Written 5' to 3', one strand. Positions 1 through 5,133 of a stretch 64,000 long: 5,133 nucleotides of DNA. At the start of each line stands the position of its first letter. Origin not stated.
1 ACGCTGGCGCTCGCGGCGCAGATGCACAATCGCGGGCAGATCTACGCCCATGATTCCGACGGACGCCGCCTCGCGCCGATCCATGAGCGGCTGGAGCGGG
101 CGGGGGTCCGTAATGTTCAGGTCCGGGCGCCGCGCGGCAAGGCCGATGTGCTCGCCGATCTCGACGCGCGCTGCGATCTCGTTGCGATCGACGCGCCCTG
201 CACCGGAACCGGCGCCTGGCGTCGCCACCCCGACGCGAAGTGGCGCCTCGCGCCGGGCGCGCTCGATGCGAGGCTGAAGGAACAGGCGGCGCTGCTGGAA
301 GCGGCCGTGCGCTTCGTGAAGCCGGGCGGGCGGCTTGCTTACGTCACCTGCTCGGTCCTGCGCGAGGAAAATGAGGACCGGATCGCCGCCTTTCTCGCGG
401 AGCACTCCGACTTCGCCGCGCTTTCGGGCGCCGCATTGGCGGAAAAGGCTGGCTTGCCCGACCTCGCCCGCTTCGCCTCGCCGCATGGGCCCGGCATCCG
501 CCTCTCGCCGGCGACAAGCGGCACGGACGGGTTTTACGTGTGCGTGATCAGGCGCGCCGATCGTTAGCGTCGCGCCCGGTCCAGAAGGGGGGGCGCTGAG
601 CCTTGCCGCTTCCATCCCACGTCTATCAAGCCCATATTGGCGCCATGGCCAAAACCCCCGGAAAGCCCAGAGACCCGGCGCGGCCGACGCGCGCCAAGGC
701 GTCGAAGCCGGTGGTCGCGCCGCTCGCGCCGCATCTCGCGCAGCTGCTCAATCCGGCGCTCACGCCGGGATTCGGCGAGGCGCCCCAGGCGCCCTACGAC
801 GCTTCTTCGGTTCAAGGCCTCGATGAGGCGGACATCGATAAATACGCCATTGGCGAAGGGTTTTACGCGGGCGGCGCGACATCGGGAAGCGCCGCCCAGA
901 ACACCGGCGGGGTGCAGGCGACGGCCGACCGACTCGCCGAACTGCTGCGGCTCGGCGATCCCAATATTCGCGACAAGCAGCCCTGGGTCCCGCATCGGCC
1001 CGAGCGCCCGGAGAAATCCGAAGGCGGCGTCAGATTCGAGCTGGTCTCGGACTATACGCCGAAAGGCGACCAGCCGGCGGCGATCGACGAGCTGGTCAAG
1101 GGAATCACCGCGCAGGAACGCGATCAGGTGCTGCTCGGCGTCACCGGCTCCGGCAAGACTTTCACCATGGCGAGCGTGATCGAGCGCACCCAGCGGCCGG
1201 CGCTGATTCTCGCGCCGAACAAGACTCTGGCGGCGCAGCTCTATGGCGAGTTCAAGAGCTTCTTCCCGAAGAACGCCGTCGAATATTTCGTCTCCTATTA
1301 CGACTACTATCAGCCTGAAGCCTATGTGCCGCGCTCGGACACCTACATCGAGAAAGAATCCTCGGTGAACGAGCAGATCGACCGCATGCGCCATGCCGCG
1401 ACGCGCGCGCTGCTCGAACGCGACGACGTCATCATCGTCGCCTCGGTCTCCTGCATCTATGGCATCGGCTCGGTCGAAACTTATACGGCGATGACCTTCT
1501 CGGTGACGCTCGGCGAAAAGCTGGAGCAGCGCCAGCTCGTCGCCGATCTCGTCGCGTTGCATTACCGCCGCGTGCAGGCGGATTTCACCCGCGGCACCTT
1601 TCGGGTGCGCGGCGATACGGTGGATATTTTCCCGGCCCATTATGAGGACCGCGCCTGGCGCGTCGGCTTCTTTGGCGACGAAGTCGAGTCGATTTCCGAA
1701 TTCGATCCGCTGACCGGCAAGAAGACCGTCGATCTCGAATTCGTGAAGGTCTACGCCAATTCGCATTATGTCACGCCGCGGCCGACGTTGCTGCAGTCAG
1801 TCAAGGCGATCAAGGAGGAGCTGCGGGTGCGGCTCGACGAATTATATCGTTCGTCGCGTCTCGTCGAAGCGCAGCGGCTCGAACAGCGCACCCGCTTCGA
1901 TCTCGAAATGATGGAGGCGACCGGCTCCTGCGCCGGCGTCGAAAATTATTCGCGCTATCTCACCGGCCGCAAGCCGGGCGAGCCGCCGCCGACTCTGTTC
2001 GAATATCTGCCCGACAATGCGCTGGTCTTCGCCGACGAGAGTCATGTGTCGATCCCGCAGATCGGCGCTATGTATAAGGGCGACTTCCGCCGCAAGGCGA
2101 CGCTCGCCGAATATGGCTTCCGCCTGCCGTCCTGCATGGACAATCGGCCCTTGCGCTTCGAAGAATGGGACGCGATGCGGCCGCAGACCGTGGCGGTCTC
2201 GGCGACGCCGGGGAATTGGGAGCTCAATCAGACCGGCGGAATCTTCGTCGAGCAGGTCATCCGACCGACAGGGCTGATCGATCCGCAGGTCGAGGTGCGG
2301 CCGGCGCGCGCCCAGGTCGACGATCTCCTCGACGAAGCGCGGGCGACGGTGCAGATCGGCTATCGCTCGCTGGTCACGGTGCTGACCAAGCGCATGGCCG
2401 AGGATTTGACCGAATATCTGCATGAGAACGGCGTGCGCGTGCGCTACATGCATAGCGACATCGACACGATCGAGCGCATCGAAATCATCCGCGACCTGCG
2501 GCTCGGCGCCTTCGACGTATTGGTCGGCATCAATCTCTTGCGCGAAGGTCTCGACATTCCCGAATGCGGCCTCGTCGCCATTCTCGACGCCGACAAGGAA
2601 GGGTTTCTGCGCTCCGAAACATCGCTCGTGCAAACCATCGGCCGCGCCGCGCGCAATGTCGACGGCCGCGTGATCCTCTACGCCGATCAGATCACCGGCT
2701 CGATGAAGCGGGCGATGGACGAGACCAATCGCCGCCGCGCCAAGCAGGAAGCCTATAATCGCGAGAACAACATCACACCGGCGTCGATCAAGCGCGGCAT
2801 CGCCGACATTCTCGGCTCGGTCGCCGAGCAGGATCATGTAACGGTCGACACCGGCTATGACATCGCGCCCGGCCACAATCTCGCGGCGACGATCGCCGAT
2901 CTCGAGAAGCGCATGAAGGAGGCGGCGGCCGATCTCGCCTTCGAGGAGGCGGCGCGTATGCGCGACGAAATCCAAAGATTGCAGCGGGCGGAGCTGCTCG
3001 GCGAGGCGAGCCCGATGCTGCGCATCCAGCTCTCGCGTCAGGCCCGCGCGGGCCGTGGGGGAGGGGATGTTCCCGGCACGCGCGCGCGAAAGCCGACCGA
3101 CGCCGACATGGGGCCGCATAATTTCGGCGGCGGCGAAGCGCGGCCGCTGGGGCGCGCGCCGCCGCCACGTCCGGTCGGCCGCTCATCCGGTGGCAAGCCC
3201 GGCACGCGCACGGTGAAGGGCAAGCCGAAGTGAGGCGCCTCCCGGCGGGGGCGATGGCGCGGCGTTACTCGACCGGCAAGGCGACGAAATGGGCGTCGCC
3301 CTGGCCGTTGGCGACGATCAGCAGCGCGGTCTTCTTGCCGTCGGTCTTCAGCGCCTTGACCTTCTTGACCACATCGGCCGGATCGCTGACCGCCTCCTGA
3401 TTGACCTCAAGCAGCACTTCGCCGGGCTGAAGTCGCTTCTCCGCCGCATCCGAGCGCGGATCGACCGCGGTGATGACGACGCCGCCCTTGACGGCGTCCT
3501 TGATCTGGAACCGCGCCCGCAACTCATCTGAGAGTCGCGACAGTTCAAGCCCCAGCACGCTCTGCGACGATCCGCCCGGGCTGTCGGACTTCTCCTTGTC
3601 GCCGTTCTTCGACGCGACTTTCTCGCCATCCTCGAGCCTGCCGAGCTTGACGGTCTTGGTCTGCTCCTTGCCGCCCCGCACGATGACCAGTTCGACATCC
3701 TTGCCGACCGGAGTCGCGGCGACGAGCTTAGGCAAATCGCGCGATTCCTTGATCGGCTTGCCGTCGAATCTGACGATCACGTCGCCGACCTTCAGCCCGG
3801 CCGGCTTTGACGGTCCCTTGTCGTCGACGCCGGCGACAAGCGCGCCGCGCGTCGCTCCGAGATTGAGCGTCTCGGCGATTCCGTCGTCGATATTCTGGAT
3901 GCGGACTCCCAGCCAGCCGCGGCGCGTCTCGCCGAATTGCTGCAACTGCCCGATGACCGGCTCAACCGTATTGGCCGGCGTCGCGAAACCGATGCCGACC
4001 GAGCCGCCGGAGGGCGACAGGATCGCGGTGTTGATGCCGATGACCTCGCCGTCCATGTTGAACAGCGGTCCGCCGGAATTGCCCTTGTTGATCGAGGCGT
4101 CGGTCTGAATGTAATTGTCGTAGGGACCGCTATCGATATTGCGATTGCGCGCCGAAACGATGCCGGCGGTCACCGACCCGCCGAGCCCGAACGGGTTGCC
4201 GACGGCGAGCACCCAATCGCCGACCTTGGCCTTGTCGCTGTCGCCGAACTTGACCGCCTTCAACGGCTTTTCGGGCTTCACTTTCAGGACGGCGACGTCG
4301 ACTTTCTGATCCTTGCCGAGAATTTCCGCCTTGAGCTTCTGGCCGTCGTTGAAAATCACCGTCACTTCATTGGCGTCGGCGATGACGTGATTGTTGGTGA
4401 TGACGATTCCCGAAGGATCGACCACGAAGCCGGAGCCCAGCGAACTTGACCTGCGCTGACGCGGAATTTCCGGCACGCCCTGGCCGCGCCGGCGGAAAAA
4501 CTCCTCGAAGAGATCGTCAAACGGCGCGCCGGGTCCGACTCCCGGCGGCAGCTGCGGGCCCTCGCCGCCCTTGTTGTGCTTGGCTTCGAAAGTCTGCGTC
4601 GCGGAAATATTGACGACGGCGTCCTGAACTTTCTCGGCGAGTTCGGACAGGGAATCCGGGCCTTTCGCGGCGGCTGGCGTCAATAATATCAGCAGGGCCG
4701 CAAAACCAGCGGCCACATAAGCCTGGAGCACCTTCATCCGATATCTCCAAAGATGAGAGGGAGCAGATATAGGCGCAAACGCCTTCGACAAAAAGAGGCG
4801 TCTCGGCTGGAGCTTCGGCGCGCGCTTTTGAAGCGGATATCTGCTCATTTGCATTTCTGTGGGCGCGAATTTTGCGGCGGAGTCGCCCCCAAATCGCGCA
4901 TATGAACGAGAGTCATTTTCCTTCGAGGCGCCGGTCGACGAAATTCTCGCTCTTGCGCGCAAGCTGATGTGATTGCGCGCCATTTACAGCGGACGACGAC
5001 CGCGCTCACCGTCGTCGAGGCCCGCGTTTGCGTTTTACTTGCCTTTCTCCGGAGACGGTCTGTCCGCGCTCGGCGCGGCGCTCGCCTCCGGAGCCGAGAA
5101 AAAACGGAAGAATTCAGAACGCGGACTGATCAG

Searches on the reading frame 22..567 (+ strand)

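Call 14: search_protein_families(library=pfam, proteins=[window:22-567:+], max_evalue=0.001)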
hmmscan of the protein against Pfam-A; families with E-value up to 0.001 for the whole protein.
window:22-567:+ (181 aa): 1 family
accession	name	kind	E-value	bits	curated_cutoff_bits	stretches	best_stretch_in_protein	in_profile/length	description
PF01189.24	Methyltr_RsmB-F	-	7.2e-32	111.1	27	1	1-175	30-197/199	16S rRNA methyltransferase RsmB/F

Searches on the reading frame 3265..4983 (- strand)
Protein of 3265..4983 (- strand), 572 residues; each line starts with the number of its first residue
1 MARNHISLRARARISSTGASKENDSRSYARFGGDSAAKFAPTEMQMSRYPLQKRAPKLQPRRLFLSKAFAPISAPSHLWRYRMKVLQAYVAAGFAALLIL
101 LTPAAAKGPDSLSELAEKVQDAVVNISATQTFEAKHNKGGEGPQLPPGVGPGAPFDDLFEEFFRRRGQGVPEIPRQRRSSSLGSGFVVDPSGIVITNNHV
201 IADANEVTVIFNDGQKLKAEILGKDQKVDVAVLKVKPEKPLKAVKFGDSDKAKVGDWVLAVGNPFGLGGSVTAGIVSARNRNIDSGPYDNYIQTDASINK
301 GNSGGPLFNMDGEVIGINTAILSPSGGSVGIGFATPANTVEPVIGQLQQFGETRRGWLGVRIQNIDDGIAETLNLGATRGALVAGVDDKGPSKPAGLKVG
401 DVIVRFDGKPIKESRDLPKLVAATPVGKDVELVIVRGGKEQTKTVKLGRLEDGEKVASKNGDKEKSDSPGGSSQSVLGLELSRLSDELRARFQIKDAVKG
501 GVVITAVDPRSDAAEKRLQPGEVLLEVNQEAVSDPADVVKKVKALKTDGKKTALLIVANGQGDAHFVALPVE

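Call 14: search_protein_families(library=pfam, proteins=[window:3265-4983:-], max_evalue=0.001)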
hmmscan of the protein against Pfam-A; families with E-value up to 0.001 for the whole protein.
window:3265-4983:- (572 aa): 5 families
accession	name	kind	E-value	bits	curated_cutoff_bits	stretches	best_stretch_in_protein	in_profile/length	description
PF13365.12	Trypsin_2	-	1.3e-38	133.4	27.6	1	183-317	1-144/144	Trypsin-like peptidase domain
PF13180.12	PDZ_2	-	4.5e-22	78.6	27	1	357-447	2-80/80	PDZ domain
PF00089.32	Trypsin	-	1.2e-21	78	20.6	1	178-344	21-220/220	Trypsin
PF00595.29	PDZ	-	2.2e-15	57.2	23.2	2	352-434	7-80/81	PDZ domain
PF17820.7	PDZ_6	-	1.9e-14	53.5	27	2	383-436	2-54/54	PDZ domain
